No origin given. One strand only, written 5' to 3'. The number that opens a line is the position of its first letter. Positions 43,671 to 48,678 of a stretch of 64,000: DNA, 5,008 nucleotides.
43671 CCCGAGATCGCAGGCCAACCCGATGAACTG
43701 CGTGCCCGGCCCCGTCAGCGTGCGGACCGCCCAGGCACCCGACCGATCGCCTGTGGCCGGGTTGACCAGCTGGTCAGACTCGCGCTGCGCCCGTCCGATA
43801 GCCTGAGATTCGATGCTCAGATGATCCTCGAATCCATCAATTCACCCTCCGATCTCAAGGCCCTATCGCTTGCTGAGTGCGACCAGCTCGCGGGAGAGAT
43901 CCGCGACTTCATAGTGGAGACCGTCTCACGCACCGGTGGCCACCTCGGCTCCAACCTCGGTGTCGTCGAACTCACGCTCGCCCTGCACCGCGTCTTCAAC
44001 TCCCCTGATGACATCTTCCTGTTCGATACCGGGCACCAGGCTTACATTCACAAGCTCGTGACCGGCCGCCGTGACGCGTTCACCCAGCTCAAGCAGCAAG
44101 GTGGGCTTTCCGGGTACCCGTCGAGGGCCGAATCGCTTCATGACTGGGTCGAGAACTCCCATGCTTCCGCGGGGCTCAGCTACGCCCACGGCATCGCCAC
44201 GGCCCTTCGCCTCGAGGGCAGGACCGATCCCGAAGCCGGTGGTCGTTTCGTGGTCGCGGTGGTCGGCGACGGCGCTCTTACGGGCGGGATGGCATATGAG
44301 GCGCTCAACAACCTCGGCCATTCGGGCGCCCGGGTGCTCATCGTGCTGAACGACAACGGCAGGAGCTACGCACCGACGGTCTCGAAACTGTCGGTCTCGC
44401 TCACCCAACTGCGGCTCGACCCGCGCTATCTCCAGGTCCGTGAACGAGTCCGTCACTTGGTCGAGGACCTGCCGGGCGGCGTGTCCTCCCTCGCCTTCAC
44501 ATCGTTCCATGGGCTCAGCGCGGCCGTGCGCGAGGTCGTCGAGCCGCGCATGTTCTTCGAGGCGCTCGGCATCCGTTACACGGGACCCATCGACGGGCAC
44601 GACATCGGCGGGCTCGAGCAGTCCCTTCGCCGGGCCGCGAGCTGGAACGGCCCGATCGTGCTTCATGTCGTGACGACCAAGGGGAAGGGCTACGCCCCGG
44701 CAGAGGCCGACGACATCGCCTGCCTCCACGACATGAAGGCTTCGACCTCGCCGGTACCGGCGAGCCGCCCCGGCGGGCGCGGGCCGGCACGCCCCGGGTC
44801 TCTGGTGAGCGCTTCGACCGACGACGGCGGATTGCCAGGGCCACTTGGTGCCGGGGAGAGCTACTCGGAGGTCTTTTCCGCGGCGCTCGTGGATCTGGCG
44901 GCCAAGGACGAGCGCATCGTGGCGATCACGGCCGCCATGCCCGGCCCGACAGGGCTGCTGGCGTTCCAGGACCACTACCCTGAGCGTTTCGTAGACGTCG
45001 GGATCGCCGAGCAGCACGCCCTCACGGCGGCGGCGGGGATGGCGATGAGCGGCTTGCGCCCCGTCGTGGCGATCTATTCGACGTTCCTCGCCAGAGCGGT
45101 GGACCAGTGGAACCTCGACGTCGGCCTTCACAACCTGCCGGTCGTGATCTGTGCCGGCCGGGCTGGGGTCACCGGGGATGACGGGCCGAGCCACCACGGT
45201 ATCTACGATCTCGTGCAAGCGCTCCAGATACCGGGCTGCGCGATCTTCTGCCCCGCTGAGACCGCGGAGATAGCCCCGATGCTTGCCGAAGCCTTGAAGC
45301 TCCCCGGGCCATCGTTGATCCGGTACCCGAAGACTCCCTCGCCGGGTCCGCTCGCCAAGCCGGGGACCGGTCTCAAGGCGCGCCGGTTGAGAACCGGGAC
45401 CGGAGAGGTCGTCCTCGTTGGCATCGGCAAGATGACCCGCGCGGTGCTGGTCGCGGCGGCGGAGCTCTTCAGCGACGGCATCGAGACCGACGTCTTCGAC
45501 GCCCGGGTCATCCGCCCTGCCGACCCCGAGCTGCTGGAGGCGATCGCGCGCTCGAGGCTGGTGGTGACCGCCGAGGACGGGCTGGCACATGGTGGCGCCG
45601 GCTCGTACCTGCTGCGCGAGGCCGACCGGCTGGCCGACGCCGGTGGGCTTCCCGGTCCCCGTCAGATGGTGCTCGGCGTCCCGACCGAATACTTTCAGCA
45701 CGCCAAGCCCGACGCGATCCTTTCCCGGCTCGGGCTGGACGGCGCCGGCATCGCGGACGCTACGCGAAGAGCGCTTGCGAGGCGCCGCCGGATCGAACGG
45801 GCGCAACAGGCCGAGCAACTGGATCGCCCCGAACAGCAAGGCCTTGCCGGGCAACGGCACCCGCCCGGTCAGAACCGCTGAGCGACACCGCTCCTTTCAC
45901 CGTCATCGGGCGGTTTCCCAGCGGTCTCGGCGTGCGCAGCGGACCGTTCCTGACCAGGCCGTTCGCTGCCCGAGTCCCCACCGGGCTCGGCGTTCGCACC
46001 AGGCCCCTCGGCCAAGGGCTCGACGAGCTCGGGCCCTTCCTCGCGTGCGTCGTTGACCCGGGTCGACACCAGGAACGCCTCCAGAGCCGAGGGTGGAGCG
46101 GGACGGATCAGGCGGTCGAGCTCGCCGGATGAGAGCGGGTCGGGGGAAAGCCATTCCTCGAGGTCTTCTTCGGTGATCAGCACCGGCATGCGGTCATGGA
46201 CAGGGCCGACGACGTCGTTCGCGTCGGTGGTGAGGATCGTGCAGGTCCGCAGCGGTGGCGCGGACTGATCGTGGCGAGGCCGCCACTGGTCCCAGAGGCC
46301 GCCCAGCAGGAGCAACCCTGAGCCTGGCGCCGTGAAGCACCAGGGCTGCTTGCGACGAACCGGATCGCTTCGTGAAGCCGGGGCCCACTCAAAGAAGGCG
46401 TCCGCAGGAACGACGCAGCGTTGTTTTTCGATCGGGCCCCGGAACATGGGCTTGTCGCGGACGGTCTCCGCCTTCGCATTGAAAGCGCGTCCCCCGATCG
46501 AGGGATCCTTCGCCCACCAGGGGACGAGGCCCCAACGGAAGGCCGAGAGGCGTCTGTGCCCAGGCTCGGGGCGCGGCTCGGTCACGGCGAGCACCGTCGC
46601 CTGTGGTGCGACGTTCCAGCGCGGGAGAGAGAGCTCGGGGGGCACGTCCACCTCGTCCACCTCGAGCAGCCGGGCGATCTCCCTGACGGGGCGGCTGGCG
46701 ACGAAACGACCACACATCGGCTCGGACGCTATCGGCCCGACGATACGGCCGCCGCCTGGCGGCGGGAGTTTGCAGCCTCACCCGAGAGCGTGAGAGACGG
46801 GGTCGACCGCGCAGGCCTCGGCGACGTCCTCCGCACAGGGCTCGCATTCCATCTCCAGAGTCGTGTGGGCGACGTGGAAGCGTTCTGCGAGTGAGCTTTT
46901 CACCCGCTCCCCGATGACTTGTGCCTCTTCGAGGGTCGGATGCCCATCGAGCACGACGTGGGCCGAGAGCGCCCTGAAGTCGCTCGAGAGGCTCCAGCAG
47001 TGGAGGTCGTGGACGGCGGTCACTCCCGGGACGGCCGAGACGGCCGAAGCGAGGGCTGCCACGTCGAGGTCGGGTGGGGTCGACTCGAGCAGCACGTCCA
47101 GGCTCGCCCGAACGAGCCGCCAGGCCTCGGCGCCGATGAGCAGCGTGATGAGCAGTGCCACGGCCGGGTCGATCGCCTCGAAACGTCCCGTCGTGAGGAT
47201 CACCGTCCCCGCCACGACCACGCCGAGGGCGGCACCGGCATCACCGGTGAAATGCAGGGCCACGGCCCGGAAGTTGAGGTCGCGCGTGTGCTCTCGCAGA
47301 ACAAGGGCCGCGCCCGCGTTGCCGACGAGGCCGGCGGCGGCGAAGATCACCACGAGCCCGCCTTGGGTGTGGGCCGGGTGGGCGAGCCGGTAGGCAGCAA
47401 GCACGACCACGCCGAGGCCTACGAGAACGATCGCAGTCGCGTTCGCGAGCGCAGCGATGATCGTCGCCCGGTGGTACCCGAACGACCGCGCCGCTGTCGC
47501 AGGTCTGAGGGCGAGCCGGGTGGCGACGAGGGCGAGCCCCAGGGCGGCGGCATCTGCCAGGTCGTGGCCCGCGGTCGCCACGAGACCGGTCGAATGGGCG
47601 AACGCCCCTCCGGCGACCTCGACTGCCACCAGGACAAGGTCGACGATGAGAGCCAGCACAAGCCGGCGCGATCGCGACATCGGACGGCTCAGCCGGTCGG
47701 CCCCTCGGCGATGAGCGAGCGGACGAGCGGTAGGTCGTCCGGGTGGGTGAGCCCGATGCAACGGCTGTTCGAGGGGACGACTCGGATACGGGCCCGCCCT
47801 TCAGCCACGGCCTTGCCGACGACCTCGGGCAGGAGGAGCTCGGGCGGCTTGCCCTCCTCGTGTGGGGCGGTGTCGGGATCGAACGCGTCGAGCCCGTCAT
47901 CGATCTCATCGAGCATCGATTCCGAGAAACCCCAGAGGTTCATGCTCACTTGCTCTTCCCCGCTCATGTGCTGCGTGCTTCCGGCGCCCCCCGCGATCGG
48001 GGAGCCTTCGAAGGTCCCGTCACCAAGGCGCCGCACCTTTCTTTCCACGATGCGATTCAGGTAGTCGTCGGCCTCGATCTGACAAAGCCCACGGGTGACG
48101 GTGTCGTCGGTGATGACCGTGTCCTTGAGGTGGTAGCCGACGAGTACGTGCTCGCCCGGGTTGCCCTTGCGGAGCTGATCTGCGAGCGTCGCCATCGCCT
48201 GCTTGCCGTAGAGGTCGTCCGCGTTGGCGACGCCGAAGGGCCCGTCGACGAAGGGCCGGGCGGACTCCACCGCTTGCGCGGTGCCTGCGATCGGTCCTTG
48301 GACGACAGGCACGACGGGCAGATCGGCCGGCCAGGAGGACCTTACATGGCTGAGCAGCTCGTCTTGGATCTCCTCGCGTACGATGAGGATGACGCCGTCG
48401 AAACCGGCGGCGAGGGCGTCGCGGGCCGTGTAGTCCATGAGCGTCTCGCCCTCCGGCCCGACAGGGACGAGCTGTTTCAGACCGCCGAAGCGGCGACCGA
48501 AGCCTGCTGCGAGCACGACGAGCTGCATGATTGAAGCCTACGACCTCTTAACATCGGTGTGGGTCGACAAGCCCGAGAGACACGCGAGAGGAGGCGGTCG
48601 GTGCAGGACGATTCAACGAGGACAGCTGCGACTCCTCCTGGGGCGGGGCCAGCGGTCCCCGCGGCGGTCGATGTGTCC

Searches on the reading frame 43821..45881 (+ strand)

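Call 52: search_protein_families(library=pfam, proteins=[window:43821-45881:+], max_evalue=0.00001)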
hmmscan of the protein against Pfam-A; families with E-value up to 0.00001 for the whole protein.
window:43821-45881:+ (686 aa): 3 families
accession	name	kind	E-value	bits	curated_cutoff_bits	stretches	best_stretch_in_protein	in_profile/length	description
PF13292.11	DXP_synthase_N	-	1.5e-100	336.5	21.2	1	3-285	1-274/274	1-deoxy-D-xylulose-5-phosphate synthase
PF02779.29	Transket_pyr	-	3e-37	128.4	27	1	347-505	4-170/174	Transketolase, pyrimidine binding domain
PF02780.25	Transketolase_C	-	8.4e-16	58.5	25.9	1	519-644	2-124/124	Transketolase, C-terminal domain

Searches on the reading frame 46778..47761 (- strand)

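Call 52: search_protein_families(library=pfam, proteins=[window:46778-47761:-], max_evalue=0.00001)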
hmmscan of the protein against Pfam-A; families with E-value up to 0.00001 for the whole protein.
window:46778-47761:- (327 aa): 2 families
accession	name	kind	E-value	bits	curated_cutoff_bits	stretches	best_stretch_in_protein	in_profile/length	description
PF01545.26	Cation_efflux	-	7e-31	108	26.6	1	34-225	1-198/198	Cation efflux family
PF16916.11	ZT_dimer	-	1.8e-17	63.6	26.7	1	229-305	1-76/78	Dimerisation domain of Zinc Transporter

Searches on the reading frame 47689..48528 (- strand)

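Call 52: search_protein_families(library=pfam, proteins=[window:47689-48528:-], max_evalue=0.00001)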
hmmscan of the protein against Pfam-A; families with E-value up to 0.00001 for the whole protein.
window:47689-48528:- (279 aa): 2 families
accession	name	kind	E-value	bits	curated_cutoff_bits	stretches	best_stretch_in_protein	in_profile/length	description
PF12804.13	NTP_transf_3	-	4.8e-12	46.8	27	1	4-121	2-113/160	MobA-like NTP transferase domain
PF00483.29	NTP_transferase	-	1.4e-09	38.4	21.2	1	4-130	3-135/245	Nucleotidyl transferase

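Call 53: search_protein_families(library=ncbifam, proteins=[window:47689-48528:-], max_evalue=1e-10)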
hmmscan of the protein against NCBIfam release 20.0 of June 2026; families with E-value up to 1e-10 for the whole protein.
window:47689-48528:- (279 aa): 1 family
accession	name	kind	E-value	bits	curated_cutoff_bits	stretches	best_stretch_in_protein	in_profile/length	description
TIGR03992.1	Arch_glmU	subfamily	9.5e-12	44.5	292.1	1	1-120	1-122/393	bifunctional sugar-1-phosphate nucleotidylyltransferase/acetyltransferase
